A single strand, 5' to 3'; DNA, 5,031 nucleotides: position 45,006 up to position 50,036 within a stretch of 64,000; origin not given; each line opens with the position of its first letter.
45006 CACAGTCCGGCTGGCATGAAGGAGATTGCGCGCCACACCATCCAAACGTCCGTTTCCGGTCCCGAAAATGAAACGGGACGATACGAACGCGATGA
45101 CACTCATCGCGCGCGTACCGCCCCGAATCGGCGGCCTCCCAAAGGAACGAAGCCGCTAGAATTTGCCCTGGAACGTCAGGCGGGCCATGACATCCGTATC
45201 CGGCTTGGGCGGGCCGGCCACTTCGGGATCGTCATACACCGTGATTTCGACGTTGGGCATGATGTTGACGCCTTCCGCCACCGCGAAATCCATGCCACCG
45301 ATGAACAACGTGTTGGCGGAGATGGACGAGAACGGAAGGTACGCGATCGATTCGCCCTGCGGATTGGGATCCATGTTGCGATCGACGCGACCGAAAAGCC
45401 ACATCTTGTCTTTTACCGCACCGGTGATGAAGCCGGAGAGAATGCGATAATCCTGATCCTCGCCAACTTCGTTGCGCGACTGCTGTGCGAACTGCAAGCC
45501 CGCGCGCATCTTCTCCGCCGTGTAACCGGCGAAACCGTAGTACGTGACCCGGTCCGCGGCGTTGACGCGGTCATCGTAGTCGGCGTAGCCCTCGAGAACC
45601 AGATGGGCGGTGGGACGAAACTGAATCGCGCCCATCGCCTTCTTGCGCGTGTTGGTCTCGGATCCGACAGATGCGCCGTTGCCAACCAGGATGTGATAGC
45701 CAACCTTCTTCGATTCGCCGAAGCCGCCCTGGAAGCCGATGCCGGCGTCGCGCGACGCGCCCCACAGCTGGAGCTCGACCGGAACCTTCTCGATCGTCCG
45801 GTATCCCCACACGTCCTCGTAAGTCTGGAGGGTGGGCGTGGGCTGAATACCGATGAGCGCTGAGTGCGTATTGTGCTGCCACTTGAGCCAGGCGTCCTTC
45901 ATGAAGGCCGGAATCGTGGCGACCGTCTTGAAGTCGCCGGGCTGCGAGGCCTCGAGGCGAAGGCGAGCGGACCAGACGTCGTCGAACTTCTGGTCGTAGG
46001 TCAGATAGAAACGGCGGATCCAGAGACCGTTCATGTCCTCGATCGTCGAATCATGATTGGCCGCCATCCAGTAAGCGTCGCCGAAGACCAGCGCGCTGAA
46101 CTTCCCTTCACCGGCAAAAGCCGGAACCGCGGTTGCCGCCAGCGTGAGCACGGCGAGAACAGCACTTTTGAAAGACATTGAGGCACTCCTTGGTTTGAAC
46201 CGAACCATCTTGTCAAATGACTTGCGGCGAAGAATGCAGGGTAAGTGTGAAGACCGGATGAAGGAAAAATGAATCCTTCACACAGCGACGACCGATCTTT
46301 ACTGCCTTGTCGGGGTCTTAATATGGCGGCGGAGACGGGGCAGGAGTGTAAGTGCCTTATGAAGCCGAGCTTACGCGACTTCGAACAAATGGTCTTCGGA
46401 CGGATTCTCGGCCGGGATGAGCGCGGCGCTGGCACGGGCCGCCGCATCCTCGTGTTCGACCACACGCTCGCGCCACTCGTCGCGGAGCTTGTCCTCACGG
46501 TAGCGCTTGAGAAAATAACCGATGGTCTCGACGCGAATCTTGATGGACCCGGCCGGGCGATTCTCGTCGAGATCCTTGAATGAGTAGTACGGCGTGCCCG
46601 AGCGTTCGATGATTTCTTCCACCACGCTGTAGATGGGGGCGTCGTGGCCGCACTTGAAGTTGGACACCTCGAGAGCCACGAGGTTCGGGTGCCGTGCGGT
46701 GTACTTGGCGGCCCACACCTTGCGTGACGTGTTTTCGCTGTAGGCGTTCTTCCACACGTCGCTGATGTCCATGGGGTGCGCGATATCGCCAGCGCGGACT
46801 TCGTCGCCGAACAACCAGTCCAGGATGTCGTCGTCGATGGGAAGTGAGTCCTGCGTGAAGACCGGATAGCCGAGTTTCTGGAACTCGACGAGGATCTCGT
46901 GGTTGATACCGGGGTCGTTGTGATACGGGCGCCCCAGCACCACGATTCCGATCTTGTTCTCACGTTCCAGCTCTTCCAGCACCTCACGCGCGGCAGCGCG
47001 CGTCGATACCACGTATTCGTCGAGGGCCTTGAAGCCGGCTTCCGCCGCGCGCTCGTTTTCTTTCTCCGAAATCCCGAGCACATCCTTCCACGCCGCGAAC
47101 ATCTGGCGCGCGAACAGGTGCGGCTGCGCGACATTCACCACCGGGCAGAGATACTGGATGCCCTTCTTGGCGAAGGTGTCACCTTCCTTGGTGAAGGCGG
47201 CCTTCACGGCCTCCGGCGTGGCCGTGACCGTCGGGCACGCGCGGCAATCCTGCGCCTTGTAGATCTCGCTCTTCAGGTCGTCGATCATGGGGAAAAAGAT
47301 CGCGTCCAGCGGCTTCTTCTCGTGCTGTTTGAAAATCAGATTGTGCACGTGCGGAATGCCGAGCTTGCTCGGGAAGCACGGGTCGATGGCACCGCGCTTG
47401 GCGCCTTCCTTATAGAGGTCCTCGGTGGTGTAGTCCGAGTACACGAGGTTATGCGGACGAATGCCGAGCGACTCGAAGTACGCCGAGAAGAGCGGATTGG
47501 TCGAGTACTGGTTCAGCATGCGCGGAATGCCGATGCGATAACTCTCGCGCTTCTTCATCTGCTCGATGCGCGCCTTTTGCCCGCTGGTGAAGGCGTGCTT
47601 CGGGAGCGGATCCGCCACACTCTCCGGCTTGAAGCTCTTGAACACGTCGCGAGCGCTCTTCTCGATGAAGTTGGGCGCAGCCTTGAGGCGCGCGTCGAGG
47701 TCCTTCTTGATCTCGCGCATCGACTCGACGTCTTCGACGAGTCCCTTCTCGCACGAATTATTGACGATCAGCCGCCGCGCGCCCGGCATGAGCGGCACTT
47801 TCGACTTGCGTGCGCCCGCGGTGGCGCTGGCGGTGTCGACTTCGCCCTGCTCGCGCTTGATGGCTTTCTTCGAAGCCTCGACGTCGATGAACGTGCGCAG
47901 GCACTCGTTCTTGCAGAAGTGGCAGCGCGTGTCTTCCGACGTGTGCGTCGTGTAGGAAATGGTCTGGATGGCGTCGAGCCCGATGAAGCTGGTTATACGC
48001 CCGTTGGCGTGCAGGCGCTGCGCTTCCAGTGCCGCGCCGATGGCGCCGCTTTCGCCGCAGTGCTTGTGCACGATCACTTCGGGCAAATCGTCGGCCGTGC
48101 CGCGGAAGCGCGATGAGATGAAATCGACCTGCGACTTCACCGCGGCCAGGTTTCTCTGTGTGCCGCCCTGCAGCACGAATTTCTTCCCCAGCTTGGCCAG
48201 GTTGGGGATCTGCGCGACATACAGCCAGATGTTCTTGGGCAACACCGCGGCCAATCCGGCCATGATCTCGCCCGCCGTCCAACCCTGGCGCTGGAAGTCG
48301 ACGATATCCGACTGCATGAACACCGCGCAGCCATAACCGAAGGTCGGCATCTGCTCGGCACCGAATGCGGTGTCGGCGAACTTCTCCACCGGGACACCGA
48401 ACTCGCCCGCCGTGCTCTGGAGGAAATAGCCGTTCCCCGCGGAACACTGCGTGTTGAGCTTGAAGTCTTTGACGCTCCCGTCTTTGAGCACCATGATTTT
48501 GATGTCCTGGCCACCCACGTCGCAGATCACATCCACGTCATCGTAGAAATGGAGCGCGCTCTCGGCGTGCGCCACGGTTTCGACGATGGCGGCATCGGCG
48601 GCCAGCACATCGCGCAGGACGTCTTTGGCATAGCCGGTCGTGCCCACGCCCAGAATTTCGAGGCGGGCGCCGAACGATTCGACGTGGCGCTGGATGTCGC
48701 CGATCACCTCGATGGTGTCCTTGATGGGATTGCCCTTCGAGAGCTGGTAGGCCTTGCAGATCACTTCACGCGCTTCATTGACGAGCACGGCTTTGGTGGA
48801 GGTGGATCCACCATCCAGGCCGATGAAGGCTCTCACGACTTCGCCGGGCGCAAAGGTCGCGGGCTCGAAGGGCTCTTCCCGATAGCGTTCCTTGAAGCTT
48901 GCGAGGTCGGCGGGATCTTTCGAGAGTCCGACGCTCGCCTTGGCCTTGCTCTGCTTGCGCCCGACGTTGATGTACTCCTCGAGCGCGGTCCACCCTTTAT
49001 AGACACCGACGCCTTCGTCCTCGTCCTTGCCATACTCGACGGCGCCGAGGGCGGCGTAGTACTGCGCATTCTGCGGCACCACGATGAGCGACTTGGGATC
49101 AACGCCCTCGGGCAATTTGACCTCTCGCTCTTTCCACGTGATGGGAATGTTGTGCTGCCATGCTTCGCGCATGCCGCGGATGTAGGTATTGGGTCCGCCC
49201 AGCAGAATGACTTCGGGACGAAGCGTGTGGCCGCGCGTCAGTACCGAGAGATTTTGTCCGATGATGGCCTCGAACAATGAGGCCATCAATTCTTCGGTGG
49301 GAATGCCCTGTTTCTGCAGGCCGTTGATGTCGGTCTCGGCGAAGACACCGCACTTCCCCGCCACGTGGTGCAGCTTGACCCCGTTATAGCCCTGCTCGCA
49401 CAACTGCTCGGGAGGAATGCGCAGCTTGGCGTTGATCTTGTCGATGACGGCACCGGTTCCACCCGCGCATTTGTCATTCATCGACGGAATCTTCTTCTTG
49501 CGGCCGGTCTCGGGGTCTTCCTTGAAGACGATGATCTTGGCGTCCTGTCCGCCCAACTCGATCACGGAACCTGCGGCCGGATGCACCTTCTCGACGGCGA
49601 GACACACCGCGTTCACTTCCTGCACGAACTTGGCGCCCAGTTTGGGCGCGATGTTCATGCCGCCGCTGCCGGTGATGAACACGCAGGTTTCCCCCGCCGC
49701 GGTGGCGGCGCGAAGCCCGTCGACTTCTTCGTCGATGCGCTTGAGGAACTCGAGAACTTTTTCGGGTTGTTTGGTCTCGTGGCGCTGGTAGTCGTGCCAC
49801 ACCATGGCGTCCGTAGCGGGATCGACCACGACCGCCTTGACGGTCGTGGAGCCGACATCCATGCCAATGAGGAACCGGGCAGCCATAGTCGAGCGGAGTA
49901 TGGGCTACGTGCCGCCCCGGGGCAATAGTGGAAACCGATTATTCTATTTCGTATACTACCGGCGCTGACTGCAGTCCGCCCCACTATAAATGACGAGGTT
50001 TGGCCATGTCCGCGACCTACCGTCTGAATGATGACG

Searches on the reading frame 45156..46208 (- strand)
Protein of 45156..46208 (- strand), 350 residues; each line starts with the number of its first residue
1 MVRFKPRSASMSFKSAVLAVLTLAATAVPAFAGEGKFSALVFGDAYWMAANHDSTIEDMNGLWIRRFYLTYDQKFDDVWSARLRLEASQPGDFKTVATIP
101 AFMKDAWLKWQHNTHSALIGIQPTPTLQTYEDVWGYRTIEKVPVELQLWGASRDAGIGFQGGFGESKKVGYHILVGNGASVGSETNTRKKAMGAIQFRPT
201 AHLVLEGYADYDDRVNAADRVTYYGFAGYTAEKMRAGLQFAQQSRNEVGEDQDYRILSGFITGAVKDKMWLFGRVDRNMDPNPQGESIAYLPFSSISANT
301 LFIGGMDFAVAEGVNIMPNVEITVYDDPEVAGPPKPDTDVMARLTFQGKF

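Call 14: search_protein_families(library=pfam, proteins=[window:45156-46208:-])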
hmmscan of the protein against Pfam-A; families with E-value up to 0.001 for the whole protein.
window:45156-46208:- (350 aa): 0 families

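Call 25: search_protein_families(library=ncbifam, proteins=[window:45156-46208:-], max_evalue=0.00001)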
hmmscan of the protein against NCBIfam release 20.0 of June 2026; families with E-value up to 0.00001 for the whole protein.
window:45156-46208:- (350 aa): 0 families

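Call 31: search_protein_families(library=pfam, proteins=[window:45156-46208:-], max_evalue=10)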
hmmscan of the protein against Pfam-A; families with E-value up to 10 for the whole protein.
window:45156-46208:- (350 aa): 0 families

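Call 33: search_solved_structures(query=window:45156-46178:-, max_evalue=1)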
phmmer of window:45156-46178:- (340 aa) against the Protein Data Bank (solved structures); distinct sequences matched with E-value up to 1: 0.

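Call 51: find_homologous_proteins(query=window:45156-46178:-, max_evalue=1e-10)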
Query window:45156-46178:- (340 aa): 76 proteins with E <= 1e-10 among 4169 candidates.
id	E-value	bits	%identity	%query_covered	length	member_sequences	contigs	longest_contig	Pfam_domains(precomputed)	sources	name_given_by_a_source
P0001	3.0e-230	781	100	100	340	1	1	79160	-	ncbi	-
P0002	6.6e-200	681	84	100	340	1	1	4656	-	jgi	jgi:hypothetical protein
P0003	1.5e-189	647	80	100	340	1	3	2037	-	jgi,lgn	jgi:hypothetical protein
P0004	1.9e-189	647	81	100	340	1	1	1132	-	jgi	jgi:hypothetical protein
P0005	5.3e-188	642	81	100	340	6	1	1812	-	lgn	-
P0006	1.6e-183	627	79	100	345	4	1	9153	-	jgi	jgi:hypothetical protein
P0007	2.5e-175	601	75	100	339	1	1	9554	-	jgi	-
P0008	1.3e-174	598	76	100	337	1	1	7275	-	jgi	jgi:hypothetical protein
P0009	3.6e-170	584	74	100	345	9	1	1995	-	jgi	jgi:hypothetical protein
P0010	1.2e-166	572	73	100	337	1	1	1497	-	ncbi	-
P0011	3.0e-164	564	72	100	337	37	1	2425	-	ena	-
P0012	3.3e-164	564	71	100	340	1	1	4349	-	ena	-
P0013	1.8e-163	562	70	100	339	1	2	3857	-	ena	-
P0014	1.1e-162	559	68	100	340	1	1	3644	-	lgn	-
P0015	2.0e-160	552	70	100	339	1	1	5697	-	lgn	-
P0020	1.3e-153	529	79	84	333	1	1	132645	-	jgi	jgi:hypothetical protein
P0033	1.4e-126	440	57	100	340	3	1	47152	-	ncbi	-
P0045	1.5e-107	378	52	94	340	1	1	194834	-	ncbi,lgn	-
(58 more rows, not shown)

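Call 52: find_encoding_contigs(protein=P0020, flank=10000, max_places=2)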
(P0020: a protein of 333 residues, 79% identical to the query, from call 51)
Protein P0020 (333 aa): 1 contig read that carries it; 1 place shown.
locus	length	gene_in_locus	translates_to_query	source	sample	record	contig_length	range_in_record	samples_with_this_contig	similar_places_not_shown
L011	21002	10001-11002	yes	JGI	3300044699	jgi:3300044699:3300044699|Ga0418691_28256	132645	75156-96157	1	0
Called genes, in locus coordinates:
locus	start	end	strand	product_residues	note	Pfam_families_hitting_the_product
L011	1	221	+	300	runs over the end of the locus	-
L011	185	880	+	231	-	-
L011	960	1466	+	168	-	-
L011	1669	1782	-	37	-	-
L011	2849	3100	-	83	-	-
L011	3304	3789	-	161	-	-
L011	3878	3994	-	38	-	-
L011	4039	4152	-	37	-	-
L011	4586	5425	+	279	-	-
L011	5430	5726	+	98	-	PF01869:BcrAD_BadFG (weak)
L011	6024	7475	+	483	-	PF09989:DUF2229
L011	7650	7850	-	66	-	-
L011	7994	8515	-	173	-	-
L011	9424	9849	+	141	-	-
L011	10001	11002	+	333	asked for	-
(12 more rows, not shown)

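Call 53: find_encoding_contigs(protein=P0006, flank=10000, max_places=2)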
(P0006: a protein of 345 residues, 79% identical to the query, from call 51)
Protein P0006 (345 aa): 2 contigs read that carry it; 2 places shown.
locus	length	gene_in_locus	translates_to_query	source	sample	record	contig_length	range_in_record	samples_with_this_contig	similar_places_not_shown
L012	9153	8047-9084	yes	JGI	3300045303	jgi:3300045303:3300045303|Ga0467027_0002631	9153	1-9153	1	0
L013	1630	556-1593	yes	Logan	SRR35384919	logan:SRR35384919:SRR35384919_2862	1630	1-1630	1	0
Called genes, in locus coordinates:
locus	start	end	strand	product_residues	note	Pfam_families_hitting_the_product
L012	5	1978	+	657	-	PF01869:BcrAD_BadFG, PF09989:DUF2229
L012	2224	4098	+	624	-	PF13860:FlgD_ig, PF18962:Por_Secre_tail (weak)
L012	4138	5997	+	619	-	PF13860:FlgD_ig (faint), PF18962:Por_Secre_tail (weak)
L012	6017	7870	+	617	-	-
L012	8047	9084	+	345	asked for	-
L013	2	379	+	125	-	?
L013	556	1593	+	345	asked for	-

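Call 54: find_encoding_contigs(protein=P0007, flank=10000, max_places=2)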
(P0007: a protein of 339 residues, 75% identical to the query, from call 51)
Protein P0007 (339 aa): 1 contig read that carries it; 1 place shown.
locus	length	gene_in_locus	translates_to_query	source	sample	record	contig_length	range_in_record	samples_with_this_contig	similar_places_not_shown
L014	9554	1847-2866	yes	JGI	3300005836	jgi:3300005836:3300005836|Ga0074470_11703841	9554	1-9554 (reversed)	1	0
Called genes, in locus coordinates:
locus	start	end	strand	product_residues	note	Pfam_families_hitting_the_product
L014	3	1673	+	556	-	?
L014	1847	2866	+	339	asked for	-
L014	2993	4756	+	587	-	PF05960:DUF885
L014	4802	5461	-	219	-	PF01209:Ubie_methyltran, PF13489:Methyltransf_23, PF08241:Methyltransf_11, PF08242:Methyltransf_12, PF13649:Methyltransf_25, PF13847:Methyltransf_31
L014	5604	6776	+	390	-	PF00890:FAD_binding_2 (weak), PF01266:DAO (weak), PF01494:FAD_binding_3, PF03486:HI0933_like (weak), PF07992:Pyr_redox_2 (weak), PF12831:FAD_oxidored, PF13450:NAD_binding_8 (weak), PF22578:GGR_cat, +2 more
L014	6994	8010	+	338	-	PF12849:PBP_like_2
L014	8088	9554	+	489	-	?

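Call 68: find_encoding_contigs(protein=P0079, flank=10000, max_places=5)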
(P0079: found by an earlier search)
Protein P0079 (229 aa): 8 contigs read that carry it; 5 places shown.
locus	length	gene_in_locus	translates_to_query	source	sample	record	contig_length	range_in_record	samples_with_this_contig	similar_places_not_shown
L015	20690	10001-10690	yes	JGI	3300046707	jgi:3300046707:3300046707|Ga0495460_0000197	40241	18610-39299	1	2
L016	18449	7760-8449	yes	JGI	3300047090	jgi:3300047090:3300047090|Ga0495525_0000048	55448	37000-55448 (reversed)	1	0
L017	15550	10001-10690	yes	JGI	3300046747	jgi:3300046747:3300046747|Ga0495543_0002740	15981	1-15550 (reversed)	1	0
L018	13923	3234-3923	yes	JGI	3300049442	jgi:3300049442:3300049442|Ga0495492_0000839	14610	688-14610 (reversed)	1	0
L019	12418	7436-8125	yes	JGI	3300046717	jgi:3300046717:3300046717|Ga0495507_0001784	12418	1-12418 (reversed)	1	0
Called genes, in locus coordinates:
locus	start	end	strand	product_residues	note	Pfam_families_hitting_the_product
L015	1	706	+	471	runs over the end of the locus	PF11932:DUF3450 (faint), PF01618:MotA_ExbB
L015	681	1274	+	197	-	PF01618:MotA_ExbB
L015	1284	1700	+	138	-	PF02472:ExbD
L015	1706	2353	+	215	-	PF03544:TonB_C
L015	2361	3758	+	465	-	PF16918:PknG_TPR (faint), PF09976:TPR_21 (faint), PF12895:ANAPC3 (faint), PF13371:TPR_9 (faint), PF13428:TPR_14 (faint), PF13174:TPR_6 (faint), PF13432:TPR_16 (weak), PF23914:TPR_CcmH_CycH (weak), +7 more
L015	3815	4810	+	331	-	PF12849:PBP_like_2, PF12727:PBP_like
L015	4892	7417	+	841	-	PF23414:Beta-prop_EML_2 (faint), PF25171:Beta-prop_WDR36-Utp21_1st (weak), PF24807:WD40_CDC20-Fz, PF25174:Beta-prop_THOC3, PF24814:WD40_Prp19 (weak), PF23410:Beta-prop_VPS8 (weak), PF23381:Beta-prop_IFT122_1st (weak), PF25173:Beta-prop_WDR3_1st (weak), +3 more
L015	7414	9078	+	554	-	PF00528:BPD_transp_1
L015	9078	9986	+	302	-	PF02463:SMC_N (faint), PF00005:ABC_tran, PF13304:AAA_21 (faint)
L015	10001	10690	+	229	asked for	PF00072:Response_reg, PF00486:Trans_reg_C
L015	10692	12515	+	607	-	PF16736:sCache_like (faint), PF00672:HAMP, PF00989:PAS, PF08448:PAS_4, PF13188:PAS_8 (faint), PF13426:PAS_9, PF00512:HisKA, PF02518:HATPase_c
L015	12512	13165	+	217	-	PF01895:PhoU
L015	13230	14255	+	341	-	PF00089:Trypsin, PF13365:Trypsin_2, PF00595:PDZ (weak), PF13180:PDZ_2, PF17820:PDZ_6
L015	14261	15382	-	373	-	PF13472:Lipase_GDSL_2 (faint)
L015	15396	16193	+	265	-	PF01925:TauE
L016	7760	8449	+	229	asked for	PF00072:Response_reg, PF00486:Trans_reg_C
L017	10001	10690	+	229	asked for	PF00072:Response_reg, PF00486:Trans_reg_C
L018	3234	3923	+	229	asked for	PF00072:Response_reg, PF00486:Trans_reg_C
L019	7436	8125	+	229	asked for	PF00072:Response_reg, PF00486:Trans_reg_C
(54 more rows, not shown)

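Call 77: find_encoding_contigs(protein=P0033, flank=6000, max_places=1)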
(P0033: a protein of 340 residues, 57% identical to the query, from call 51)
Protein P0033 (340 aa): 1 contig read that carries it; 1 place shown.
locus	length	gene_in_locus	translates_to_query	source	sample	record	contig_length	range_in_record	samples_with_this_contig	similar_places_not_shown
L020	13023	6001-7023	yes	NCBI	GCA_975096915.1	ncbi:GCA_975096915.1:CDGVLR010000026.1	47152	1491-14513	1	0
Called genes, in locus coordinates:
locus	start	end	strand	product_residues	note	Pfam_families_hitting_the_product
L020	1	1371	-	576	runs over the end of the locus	PF10101:DUF2339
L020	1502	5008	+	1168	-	PF01869:BcrAD_BadFG, PF09989:DUF2229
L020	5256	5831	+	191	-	-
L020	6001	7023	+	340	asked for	-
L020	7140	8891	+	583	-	PF05960:DUF885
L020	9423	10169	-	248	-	PF13489:Methyltransf_23, PF05148:Methyltransf_8 (faint), PF01209:Ubie_methyltran, PF13847:Methyltransf_31, PF08241:Methyltransf_11, PF08242:Methyltransf_12, PF13649:Methyltransf_25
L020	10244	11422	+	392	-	PF00890:FAD_binding_2 (weak), PF01266:DAO (weak), PF01494:FAD_binding_3, PF03486:HI0933_like (weak), PF04820:Trp_halogenase (weak), PF07992:Pyr_redox_2 (weak), PF12831:FAD_oxidored (weak), PF22578:GGR_cat, +2 more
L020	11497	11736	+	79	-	PF09855:Zn_ribbon_13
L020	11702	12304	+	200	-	PF00775:Dioxygenase_C, PF13620:CarboxypepD_reg (weak)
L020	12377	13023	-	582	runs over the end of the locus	PF28492:Beta_helix_4, PF18962:Por_Secre_tail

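Call 78: find_encoding_contigs(protein=P0045, flank=6000, max_places=1)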
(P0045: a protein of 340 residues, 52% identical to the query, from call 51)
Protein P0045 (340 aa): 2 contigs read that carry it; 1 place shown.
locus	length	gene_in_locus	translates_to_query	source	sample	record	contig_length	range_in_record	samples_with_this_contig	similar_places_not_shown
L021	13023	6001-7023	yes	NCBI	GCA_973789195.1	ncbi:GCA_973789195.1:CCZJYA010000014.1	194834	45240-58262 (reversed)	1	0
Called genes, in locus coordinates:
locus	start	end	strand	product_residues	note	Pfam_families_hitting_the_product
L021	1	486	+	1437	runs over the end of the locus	PF00270:DEAD, PF04851:ResIII (weak), PF00271:Helicase_C, PF19306:WHD_Lhr, PF08494:DEAD_assoc, PF23235:WHD_3rd_Lhr, PF23234:WHD_4th_Lhr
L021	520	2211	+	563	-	PF06832:BiPBP_C (faint), PF14061:Mtf2_C (faint), PF13860:FlgD_ig, PF18962:Por_Secre_tail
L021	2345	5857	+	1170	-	PF01869:BcrAD_BadFG, PF09989:DUF2229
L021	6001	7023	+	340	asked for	-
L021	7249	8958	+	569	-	PF05960:DUF885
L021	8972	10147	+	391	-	PF00890:FAD_binding_2 (faint), PF01266:DAO (faint), PF01494:FAD_binding_3, PF07992:Pyr_redox_2 (weak), PF12831:FAD_oxidored (weak), PF13450:NAD_binding_8 (weak), PF04820:Trp_halogenase (weak), PF22578:GGR_cat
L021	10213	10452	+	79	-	PF09855:Zn_ribbon_13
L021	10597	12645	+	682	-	PF02518:HATPase_c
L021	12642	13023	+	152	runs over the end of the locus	PF00072:Response_reg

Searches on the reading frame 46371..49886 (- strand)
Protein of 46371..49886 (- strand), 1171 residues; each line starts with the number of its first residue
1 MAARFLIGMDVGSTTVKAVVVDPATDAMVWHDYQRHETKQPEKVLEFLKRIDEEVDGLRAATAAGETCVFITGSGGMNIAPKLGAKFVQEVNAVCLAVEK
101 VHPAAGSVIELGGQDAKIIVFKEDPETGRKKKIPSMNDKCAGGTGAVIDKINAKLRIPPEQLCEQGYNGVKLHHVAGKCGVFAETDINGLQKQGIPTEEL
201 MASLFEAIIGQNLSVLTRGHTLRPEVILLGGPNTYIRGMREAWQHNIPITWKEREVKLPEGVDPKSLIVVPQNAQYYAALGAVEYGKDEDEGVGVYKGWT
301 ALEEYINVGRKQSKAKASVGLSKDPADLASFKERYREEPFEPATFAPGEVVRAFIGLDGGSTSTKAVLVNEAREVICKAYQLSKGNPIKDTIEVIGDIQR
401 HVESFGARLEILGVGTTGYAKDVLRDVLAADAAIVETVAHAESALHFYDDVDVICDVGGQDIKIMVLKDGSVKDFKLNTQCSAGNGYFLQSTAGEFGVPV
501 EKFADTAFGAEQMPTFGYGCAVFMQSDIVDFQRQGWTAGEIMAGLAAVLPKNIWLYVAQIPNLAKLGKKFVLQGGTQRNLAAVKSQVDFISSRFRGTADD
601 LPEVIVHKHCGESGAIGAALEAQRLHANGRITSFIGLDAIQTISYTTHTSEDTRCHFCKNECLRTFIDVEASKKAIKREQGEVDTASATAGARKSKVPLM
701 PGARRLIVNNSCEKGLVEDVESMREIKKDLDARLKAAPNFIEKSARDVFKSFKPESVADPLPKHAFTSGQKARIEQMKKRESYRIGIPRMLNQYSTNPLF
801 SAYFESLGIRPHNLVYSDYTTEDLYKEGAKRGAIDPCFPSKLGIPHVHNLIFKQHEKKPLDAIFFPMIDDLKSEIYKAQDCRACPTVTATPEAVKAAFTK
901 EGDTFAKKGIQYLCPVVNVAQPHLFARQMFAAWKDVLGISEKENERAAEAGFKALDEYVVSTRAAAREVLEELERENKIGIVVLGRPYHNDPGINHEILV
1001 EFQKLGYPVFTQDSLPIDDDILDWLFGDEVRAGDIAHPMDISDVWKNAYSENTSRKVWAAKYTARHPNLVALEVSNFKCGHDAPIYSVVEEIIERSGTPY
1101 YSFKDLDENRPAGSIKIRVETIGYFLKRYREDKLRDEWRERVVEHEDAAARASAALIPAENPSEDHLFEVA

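Call 14: search_protein_families(library=pfam, proteins=[window:46371-49886:-])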
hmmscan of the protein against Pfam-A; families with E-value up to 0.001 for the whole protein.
window:46371-49886:- (1171 aa): 3 families
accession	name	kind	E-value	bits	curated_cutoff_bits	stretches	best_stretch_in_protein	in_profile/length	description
PF01869.26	BcrAD_BadFG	-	2e-63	214.9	31.5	2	355-622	1-271/271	BadF/BadG/BcrA/BcrD ATPase family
PF09989.15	DUF2229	-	1e-50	172.8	29.4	1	784-1015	1-218/218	CoA enzyme activase uncharacterised domain (DUF2229)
PF00370.27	FGGY_N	-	0.00025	21.2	28.8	0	354-380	2-28/245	FGGY family of carbohydrate kinases, N-terminal domain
